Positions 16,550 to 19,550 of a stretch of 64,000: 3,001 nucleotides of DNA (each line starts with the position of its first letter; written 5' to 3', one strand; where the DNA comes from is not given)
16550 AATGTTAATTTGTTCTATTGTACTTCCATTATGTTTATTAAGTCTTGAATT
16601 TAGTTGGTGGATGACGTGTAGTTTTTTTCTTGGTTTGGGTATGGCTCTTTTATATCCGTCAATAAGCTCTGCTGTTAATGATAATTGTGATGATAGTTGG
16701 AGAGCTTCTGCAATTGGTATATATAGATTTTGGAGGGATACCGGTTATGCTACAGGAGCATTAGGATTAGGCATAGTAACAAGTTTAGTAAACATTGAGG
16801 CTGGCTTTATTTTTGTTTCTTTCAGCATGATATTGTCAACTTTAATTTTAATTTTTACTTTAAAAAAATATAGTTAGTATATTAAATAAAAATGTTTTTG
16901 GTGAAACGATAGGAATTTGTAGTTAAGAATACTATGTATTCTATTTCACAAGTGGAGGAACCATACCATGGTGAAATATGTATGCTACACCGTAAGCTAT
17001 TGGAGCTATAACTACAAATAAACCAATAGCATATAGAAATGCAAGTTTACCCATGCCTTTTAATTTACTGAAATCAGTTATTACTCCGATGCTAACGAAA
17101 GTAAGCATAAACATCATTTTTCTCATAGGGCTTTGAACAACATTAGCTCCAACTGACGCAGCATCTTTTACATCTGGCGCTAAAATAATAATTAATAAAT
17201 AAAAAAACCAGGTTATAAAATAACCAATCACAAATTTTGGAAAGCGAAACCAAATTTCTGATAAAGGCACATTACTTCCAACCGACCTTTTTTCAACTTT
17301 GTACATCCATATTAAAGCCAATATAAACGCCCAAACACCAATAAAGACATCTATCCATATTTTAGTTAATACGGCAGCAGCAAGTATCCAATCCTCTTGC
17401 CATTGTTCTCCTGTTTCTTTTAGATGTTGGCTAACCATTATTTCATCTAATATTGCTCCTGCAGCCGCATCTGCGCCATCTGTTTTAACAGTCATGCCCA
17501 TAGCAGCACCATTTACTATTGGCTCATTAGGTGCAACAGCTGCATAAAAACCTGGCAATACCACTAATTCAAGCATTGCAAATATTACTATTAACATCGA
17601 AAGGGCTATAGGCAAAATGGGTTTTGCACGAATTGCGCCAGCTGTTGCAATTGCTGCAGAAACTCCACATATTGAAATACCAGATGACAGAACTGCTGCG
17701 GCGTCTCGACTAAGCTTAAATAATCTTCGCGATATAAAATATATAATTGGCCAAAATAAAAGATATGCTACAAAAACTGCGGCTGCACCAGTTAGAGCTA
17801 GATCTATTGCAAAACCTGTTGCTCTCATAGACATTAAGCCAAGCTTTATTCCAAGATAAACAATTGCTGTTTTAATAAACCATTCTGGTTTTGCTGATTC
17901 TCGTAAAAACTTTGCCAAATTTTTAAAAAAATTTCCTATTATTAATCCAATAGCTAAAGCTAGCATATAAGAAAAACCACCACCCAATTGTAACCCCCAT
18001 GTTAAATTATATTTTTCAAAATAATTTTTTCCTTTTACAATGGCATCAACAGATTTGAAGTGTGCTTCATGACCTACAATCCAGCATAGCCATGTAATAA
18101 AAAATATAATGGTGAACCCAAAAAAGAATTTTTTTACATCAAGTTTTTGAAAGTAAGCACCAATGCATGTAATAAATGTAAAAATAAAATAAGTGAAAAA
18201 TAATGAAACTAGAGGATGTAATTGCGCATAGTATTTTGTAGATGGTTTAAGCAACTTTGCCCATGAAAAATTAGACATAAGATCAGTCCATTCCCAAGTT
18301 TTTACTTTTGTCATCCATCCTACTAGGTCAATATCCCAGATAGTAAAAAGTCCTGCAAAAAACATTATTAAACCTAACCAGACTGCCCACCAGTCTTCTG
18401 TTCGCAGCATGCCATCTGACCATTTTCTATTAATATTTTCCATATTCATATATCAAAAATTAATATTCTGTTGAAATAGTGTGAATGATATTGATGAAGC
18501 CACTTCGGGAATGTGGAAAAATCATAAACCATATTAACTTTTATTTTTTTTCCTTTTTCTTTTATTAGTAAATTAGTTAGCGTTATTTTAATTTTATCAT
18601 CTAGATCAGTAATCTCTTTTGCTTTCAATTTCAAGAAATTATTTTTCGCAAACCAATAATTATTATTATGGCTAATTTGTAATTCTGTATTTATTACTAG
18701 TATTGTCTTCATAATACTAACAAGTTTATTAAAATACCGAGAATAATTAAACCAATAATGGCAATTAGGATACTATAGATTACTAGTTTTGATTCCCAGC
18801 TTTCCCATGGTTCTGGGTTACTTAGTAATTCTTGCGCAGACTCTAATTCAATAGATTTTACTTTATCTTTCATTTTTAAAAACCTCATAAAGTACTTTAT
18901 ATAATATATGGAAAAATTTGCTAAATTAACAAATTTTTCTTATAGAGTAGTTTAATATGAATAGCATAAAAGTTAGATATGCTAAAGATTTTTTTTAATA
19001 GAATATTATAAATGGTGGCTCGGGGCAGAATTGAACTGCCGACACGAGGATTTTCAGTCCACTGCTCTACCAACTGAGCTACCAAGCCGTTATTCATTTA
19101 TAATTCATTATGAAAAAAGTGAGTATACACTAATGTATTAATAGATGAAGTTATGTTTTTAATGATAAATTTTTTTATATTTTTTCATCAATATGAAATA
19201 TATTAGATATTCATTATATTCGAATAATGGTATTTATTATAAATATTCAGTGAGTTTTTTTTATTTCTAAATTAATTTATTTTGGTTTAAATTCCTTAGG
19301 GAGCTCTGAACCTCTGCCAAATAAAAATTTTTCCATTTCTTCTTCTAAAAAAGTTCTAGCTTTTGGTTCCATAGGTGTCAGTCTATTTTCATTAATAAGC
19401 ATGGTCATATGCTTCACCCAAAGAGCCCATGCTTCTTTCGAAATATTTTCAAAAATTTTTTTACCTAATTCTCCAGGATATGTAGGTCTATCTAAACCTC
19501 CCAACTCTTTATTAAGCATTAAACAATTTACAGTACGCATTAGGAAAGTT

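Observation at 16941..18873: Tightly translationally coupled three-gene membrane operon (54-aa TM peptide, 88-aa protein, 502-aa YeiH-like transporter), including an unannotated small ORF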

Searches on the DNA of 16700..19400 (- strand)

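Call 83: search_rna_families(source=window, start=16700, end=19400, threshold=evalue, max_evalue=1)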
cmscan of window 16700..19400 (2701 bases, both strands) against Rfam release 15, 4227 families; matches with E-value up to 1: 3.
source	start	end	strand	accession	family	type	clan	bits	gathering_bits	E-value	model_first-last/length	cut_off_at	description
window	19016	19088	-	RF00005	tRNA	Gene; tRNA;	CL00001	66.2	29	1.5e-13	1-71/71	no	tRNA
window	19015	19088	+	RF04354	Plastid-ycf2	Cis-reg;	-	22.2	65.7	0.21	1-75/75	no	Plastid-ycf2 5UTR RNA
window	17757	17916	+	RF02111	IS009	Gene;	-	15.8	117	0.96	1-199/199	no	IS009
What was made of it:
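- Tried and rejected: Rfam finds nothing in the window apart from tRNA-Phe (call 83).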

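Call 85: search_rna_families(sources=[L008, L009, L013, L014, L019, L022, L029, L112], threshold=gathering)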
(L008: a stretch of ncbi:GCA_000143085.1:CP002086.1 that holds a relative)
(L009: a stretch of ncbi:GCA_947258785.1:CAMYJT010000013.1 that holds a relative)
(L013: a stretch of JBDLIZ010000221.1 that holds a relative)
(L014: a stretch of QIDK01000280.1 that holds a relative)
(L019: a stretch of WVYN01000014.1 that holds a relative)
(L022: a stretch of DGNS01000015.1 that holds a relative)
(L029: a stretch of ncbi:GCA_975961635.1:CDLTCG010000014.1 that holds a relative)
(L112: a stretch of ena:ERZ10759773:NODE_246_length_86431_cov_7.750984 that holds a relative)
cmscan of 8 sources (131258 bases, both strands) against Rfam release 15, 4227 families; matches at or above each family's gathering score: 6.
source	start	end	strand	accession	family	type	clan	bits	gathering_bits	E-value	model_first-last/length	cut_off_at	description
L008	11491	14402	+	RF02541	LSU_rRNA_bacteria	Gene; rRNA;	CL00112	2832.8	50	0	1-2925/2925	no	Bacterial large subunit ribosomal RNA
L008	9770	11314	+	RF00177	SSU_rRNA_bacteria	Gene; rRNA;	CL00111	1583.5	50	0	1-1533/1533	no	Bacterial small subunit ribosomal RNA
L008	14454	14568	+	RF00001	5S_rRNA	Gene; rRNA;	CL00113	97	38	1.5e-19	1-120/120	no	5S ribosomal RNA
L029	11561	11693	+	RF00442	Guanidine-I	Cis-reg; riboswitch;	-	78.4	63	5.7e-12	1-107/107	no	Guanidine-I riboswitch aptamer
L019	4144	4217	-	RF00005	tRNA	Gene; tRNA;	CL00001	67.8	29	2.7e-12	1-71/71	no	tRNA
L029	15937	15984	+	RF01068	Guanidine-II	Cis-reg; riboswitch;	-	36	32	0.0032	1-48/48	no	Guanidine-II riboswitch aptamer (mini-ykkC)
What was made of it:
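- Tried and rejected: It finds nothing upstream of the trio in eight other loci (call 85).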
